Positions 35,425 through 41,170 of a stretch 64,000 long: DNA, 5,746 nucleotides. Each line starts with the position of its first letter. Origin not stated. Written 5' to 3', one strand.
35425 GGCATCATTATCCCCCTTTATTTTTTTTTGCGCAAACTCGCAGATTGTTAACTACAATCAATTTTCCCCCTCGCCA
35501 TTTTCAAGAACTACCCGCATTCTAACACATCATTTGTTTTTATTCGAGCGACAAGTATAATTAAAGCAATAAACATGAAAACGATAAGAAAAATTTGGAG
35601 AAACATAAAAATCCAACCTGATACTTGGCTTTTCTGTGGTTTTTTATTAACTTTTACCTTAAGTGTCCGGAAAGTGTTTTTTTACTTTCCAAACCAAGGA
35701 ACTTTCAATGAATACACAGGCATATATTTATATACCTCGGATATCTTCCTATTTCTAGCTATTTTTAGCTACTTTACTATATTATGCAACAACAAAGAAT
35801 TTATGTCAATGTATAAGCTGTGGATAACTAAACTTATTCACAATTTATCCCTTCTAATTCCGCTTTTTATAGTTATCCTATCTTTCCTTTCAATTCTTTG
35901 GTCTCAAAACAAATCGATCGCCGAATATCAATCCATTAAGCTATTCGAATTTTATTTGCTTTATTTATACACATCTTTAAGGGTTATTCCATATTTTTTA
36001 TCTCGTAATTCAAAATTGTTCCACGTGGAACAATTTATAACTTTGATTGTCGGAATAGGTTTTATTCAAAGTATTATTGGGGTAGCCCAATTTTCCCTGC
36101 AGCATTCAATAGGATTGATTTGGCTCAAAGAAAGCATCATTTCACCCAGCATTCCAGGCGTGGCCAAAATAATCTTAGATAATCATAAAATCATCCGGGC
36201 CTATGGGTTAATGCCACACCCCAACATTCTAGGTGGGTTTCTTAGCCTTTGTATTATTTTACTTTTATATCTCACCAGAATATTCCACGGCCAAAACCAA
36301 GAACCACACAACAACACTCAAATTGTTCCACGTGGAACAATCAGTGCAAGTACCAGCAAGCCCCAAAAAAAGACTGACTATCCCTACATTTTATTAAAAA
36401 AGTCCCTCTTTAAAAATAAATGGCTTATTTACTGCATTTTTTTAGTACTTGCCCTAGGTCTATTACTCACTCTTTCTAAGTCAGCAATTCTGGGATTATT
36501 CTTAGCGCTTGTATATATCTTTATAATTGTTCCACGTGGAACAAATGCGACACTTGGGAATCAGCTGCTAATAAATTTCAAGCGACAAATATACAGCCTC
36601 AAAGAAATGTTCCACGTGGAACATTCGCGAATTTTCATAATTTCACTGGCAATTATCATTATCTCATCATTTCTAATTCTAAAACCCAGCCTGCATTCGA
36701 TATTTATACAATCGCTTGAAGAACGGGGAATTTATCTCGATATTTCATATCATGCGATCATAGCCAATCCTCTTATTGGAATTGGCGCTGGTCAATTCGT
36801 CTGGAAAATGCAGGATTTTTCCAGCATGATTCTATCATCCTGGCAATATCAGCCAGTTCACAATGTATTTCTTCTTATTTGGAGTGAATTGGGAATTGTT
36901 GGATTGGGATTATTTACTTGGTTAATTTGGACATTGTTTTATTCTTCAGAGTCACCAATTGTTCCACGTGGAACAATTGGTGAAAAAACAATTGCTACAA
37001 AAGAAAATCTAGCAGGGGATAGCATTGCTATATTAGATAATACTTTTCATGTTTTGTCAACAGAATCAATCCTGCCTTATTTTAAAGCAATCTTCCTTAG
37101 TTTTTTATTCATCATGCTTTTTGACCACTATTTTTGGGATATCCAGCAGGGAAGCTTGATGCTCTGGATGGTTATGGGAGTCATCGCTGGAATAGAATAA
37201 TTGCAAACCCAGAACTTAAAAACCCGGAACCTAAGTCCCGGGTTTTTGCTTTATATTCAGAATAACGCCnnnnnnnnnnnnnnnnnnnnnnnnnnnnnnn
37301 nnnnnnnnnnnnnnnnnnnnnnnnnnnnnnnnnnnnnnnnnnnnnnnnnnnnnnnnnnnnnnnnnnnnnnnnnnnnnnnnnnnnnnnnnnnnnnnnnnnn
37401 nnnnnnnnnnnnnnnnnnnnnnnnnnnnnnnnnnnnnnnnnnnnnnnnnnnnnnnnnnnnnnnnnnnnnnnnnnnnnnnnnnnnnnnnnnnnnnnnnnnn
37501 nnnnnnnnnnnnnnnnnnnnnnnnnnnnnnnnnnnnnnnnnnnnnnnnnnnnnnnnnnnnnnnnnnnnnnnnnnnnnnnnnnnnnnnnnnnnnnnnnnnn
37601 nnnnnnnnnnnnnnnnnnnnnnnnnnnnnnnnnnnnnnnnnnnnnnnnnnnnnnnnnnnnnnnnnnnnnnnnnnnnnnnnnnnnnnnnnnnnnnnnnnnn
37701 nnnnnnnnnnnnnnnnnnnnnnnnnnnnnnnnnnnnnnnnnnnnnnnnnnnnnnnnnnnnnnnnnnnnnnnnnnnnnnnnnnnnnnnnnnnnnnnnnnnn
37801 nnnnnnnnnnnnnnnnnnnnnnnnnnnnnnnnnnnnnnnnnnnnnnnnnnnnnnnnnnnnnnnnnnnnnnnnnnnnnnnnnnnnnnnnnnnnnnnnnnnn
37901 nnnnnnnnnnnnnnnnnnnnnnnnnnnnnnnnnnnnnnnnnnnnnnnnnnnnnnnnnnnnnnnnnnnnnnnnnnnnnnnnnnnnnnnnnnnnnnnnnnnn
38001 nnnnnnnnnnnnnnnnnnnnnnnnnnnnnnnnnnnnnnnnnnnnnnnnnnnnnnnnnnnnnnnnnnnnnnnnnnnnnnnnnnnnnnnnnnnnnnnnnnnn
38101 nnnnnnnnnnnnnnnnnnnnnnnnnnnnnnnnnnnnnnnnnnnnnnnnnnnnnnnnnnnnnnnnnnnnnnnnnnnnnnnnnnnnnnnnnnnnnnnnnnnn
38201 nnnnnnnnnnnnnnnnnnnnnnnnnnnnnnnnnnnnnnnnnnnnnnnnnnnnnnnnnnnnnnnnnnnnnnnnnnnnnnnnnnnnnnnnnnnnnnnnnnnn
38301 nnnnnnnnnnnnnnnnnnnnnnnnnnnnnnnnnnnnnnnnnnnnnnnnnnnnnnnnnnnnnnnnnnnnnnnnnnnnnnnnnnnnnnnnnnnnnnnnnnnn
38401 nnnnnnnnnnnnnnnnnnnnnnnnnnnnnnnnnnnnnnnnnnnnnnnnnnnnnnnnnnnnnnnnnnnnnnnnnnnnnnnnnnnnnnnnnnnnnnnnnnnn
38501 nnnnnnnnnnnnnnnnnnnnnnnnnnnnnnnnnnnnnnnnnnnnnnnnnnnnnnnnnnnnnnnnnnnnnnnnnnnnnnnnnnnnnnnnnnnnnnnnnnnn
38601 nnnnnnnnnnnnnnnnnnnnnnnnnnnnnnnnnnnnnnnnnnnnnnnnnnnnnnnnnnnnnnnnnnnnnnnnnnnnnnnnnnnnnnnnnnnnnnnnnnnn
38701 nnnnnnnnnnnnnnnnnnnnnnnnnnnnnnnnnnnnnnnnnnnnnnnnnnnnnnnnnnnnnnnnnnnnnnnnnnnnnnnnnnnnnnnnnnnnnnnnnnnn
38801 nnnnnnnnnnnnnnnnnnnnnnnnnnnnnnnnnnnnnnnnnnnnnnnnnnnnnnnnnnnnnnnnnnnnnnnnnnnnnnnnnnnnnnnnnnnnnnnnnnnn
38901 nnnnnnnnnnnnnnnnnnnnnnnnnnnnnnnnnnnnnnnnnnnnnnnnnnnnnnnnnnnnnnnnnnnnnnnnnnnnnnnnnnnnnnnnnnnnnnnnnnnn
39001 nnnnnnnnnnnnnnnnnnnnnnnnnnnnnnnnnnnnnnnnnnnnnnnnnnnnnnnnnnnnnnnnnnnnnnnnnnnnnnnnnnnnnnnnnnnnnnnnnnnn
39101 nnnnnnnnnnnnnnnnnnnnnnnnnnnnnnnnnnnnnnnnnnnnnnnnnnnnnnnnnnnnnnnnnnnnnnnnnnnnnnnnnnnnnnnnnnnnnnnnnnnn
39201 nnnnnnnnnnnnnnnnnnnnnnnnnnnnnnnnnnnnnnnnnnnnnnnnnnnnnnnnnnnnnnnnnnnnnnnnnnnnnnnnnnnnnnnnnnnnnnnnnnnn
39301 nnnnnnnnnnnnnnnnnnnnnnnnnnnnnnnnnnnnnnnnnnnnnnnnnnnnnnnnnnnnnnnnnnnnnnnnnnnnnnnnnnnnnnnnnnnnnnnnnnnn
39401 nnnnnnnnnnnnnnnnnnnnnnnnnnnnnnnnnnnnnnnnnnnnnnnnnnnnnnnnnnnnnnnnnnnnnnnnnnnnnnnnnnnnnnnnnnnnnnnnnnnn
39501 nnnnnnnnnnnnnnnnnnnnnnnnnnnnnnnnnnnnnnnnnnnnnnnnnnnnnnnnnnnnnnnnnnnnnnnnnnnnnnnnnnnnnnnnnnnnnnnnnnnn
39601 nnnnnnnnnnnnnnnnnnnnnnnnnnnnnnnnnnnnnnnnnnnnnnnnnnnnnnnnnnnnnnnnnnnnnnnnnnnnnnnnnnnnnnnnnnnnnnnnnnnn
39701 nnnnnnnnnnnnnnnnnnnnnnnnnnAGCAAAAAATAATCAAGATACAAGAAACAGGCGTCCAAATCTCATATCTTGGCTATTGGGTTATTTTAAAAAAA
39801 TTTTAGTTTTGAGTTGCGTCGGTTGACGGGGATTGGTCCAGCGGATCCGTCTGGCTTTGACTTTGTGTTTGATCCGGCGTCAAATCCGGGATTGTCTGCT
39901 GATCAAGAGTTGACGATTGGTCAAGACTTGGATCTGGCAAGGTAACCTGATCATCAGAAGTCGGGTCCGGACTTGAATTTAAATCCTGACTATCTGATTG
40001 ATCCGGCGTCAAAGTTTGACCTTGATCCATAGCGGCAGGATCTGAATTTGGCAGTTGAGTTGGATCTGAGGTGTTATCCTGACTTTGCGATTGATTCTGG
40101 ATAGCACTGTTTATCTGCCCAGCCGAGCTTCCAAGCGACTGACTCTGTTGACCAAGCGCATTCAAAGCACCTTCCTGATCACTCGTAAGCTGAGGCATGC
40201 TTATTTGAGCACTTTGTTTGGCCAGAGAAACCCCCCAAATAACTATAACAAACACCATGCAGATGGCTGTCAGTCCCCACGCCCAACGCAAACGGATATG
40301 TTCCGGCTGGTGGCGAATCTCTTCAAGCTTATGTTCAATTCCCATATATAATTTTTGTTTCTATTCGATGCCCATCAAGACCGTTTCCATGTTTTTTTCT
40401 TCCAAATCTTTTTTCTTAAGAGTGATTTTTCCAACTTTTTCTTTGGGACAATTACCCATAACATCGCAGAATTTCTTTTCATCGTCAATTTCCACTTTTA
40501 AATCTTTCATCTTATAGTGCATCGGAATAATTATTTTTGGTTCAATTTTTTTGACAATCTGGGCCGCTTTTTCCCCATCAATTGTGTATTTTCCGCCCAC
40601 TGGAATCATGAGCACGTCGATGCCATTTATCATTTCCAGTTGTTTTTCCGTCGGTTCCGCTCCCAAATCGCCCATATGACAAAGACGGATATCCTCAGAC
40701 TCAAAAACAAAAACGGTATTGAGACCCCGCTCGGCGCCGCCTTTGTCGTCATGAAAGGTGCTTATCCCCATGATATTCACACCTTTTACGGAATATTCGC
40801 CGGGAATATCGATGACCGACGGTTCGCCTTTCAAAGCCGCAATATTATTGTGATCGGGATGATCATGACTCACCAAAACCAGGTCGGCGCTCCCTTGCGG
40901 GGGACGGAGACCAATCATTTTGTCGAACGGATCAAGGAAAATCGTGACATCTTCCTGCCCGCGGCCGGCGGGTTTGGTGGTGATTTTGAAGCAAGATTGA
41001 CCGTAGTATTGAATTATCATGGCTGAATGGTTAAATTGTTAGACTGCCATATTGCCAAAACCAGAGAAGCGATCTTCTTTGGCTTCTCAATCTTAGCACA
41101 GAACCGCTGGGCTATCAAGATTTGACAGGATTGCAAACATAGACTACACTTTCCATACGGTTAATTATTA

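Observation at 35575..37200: Five perfect palindromes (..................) embedded in-frame in an O-antigen-ligase-like gene.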

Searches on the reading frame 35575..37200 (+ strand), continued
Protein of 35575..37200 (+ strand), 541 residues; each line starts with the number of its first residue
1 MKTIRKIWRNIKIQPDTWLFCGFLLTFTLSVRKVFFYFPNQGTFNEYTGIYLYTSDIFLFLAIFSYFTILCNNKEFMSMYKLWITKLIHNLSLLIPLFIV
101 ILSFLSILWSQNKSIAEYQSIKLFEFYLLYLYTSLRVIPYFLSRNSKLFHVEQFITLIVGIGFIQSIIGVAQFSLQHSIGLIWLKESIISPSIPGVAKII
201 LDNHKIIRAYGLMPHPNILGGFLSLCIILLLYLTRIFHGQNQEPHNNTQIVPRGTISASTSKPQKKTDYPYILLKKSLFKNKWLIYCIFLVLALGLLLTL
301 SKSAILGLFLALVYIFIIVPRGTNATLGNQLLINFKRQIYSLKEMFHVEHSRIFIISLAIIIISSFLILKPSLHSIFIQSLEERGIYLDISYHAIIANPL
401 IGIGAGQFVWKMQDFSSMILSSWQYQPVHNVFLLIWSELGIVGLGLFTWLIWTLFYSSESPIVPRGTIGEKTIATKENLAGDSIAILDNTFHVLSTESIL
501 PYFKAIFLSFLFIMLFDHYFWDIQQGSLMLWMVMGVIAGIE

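Call 73: search_protein_representatives(protein=window:35575-37197:+)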
Query: 541 residues. Proteins with E-value up to 0.001 (for the whole library): 5122; up to 1e-10: 2154; up to 1e-30: 289. The best 150 are listed.
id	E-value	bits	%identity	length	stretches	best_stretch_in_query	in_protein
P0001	2.0e-246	835.5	100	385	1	157-541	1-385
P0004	5.0e-157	540.5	60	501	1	7-540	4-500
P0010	6.2e-126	437.9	52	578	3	344-540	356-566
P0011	7.7e-126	437.6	54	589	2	6-459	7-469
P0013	3.0e-124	432.3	51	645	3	150-540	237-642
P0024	2.1e-116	406.4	51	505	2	1-243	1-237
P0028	3.8e-114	399.0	52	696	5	147-319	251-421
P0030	3.7e-113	395.7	53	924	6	2-142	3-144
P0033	1.2e-112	394.0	51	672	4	6-154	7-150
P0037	6.5e-112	391.6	49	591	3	352-540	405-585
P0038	7.4e-111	388.1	50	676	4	243-472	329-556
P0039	7.6e-111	388.1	50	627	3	282-539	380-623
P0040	8.9e-111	387.8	47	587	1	1-540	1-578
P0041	5.8e-110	385.2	52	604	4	3-144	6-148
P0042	1.9e-109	383.5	53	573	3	147-457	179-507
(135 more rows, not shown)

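Call 75: find_encoding_contigs(protein=P0025, flank=10000, max_places=2)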
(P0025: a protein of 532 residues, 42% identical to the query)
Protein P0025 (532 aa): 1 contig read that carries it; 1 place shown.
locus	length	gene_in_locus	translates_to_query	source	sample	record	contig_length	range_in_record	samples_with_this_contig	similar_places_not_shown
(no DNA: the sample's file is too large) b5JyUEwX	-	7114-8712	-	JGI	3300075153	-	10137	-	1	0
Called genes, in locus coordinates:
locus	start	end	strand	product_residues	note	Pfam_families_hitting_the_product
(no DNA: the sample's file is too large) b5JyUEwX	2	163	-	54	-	?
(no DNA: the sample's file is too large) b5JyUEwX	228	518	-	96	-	-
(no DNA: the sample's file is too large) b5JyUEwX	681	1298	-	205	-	-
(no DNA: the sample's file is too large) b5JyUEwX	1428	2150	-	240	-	PF01978:TrmB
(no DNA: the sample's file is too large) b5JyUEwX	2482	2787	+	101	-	-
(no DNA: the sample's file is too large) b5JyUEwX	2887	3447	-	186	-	PF01797:Y1_Tnp (faint)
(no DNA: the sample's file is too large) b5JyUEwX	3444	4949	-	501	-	PF01743:PolyA_pol, PF12627:PolyA_pol_RNAbd, PF01966:HD, PF13735:tRNA_NucTran2_2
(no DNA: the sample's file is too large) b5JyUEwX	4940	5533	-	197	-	PF09335:VTT_dom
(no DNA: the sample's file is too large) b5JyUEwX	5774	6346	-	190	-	PF01551:Peptidase_M23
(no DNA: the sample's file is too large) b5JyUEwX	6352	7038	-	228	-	-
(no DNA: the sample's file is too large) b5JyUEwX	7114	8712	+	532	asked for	PF04932:Wzy_C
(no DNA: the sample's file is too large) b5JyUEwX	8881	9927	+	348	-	PF18884:TSP3_bac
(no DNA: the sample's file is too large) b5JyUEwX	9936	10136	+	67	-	?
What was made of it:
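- Tried and rejected: The DNA for P0025 was unavailable (call 75).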

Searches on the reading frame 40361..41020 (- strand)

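Call 9: search_protein_families(library=pfam, proteins=[window:40361-41020:-])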
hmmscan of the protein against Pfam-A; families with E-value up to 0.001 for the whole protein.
window:40361-41020:- (219 aa): 2 families
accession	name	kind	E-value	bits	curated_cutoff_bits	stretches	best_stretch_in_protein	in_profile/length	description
PF13483.12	Lactamase_B_3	-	7.5e-52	176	24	1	3-168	2-160/160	Beta-lactamase superfamily domain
PF12706.13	Lactamase_B_2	-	4.2e-12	46.5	27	1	71-169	91-200/200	Beta-lactamase superfamily domain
